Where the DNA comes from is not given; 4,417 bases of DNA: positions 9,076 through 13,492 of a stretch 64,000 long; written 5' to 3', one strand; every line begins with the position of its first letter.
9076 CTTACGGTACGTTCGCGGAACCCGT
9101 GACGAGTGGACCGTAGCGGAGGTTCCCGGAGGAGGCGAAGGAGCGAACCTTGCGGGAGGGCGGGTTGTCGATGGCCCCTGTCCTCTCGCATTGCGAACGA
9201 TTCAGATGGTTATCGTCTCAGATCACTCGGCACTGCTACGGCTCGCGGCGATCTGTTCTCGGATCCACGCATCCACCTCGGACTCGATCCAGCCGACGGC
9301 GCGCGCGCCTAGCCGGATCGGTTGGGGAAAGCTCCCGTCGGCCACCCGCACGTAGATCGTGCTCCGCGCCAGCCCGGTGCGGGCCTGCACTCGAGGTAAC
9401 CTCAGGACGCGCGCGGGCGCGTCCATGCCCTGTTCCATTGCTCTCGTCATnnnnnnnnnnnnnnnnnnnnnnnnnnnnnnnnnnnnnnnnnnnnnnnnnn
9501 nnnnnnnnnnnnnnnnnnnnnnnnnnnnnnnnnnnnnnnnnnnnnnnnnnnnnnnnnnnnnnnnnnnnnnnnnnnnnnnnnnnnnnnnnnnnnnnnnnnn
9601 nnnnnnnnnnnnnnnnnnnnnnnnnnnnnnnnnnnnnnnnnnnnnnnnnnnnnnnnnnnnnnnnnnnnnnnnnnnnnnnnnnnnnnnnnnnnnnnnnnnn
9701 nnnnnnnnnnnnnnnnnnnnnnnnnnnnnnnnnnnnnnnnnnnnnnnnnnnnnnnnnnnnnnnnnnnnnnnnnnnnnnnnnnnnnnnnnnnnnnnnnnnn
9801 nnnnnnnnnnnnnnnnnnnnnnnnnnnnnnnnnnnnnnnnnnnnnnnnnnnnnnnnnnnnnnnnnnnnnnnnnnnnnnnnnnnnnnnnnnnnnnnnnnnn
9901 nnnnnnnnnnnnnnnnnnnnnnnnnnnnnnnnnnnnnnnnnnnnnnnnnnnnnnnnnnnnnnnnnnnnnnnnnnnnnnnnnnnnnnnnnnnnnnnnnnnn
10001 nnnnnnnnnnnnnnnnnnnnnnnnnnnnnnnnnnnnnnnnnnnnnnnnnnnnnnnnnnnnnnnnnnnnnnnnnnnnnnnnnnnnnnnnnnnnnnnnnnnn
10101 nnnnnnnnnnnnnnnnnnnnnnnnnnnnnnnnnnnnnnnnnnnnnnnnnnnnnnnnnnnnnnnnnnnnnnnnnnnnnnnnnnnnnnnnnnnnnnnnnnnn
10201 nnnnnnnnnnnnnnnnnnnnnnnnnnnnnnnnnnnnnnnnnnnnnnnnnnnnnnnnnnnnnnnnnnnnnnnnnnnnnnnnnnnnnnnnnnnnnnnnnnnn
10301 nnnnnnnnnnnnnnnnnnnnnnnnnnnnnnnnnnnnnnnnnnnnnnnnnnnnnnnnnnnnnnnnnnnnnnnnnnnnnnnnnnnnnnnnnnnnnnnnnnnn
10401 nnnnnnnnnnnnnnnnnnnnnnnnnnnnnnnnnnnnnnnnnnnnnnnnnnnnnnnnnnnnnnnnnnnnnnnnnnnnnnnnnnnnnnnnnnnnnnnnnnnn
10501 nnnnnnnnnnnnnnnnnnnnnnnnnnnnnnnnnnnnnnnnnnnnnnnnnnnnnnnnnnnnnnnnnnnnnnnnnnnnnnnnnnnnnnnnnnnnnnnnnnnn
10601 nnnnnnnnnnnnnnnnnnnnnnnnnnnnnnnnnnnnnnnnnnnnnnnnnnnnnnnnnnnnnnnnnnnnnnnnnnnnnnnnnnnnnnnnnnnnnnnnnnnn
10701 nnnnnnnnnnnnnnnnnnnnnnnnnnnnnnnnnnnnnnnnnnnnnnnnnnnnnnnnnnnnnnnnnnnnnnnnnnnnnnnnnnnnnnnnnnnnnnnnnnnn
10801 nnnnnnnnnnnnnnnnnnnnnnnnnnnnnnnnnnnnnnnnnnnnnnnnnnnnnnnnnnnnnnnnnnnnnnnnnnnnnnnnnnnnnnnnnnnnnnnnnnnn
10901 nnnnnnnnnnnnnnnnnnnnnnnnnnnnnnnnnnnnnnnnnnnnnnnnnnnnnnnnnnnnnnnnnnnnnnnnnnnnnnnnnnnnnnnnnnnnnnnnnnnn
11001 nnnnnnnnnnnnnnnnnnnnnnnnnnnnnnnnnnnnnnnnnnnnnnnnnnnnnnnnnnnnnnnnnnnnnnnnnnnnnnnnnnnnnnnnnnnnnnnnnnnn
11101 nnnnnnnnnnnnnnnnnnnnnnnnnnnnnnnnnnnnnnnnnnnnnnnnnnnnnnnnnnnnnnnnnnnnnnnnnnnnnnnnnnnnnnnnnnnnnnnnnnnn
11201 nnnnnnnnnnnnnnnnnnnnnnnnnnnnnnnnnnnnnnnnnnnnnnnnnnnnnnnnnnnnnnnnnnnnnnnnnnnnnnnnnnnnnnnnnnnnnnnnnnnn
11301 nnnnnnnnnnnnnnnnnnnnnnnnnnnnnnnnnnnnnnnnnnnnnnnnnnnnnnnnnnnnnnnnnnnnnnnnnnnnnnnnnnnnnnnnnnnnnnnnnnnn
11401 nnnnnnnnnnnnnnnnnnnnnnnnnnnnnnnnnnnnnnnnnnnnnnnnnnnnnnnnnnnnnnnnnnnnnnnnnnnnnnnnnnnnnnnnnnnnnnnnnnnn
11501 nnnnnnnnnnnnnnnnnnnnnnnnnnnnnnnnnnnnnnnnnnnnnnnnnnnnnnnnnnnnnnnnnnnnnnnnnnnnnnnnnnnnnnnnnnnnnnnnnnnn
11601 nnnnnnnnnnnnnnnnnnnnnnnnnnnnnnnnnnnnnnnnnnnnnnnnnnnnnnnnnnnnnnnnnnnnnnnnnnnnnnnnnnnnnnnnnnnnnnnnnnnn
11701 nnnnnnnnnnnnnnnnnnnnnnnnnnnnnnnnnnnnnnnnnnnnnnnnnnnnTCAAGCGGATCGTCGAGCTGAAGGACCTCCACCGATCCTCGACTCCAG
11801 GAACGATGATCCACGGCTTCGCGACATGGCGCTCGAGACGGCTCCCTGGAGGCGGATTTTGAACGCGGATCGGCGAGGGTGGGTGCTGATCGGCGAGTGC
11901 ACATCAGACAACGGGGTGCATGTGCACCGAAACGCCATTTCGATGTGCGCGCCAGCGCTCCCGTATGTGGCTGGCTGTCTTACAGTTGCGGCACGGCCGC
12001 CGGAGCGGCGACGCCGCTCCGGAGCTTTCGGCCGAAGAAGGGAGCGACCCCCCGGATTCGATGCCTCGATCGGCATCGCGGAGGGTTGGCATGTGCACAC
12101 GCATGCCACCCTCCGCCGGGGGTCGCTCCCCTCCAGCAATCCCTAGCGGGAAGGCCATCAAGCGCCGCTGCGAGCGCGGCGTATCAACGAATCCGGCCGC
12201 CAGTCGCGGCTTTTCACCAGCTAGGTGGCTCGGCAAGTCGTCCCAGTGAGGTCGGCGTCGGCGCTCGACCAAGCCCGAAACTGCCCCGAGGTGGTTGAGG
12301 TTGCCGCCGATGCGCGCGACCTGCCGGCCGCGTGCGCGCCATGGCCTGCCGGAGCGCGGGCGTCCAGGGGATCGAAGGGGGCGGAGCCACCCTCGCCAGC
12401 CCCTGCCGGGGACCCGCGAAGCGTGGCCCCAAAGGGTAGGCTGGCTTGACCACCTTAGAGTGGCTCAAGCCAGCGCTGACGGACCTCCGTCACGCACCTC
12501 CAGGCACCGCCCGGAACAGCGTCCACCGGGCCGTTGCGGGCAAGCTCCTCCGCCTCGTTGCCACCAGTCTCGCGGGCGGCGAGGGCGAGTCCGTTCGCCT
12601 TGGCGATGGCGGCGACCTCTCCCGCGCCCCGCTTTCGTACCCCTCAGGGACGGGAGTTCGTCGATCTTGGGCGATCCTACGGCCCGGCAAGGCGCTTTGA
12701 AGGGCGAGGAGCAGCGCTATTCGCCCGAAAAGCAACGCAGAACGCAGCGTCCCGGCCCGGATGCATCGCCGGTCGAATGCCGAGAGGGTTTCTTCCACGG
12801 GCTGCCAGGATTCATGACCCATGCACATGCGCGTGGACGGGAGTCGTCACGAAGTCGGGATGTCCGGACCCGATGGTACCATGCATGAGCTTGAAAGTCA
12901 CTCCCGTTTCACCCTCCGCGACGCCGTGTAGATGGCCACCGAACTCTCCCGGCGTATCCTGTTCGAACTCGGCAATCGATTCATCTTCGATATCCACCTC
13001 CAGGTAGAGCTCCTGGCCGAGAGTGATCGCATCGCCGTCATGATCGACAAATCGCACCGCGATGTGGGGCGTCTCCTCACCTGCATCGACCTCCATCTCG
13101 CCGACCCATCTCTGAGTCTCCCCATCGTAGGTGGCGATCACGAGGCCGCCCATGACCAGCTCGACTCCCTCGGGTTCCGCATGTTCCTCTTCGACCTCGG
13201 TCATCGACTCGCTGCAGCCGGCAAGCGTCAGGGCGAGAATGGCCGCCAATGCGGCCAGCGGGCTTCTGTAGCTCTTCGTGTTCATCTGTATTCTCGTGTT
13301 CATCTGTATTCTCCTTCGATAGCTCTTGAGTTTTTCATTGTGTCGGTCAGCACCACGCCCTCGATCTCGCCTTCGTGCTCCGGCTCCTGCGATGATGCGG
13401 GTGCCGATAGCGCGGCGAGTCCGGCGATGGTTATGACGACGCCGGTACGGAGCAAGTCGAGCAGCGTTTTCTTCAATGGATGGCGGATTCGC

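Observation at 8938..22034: trbE is split by a 13 kb int/alpA element with 9-bp direct repeats, and the element carries tRNA-Met, upp, rluB and scpB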

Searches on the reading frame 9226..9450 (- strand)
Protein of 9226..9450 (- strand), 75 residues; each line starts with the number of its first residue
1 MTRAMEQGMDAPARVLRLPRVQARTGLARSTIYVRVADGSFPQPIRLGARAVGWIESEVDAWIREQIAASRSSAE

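Call 11: search_protein_families(library=pfam, proteins=[window:9226-9450:-], max_evalue=0.01)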
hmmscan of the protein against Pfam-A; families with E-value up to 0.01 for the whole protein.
window:9226-9450:- (75 aa): 1 family
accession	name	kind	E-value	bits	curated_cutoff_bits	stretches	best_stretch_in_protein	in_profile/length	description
PF05930.18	Phage_AlpA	-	4e-20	71.9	21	1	14-63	2-51/51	Prophage CP4-57 regulatory protein (AlpA)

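Call 41: search_protein_families(library=ncbifam, proteins=[window:9226-9450:-], max_evalue=0.001)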
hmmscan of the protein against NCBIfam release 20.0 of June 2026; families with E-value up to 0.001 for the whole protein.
window:9226-9450:- (75 aa): 0 families

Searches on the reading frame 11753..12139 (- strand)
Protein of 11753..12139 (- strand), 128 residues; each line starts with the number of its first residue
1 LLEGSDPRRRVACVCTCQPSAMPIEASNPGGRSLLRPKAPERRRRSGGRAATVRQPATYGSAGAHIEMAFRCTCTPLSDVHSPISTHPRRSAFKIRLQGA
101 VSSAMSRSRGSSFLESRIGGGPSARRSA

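Call 9: search_protein_families(library=pfam, proteins=[window:11753-12139:-], max_evalue=0.01)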
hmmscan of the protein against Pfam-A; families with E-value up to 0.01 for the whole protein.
window:11753-12139:- (128 aa): 0 families

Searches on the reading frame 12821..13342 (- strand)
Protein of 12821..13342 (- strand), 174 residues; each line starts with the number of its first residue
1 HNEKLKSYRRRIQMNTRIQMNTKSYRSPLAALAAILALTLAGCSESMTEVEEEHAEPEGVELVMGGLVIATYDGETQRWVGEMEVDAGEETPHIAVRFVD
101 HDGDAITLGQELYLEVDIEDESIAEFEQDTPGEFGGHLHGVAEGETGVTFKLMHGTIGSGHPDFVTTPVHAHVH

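Call 38: search_protein_families(library=pfam, proteins=[window:12821-13342:-], max_evalue=0.01)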
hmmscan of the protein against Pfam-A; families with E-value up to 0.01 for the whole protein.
window:12821-13342:- (174 aa): 0 families
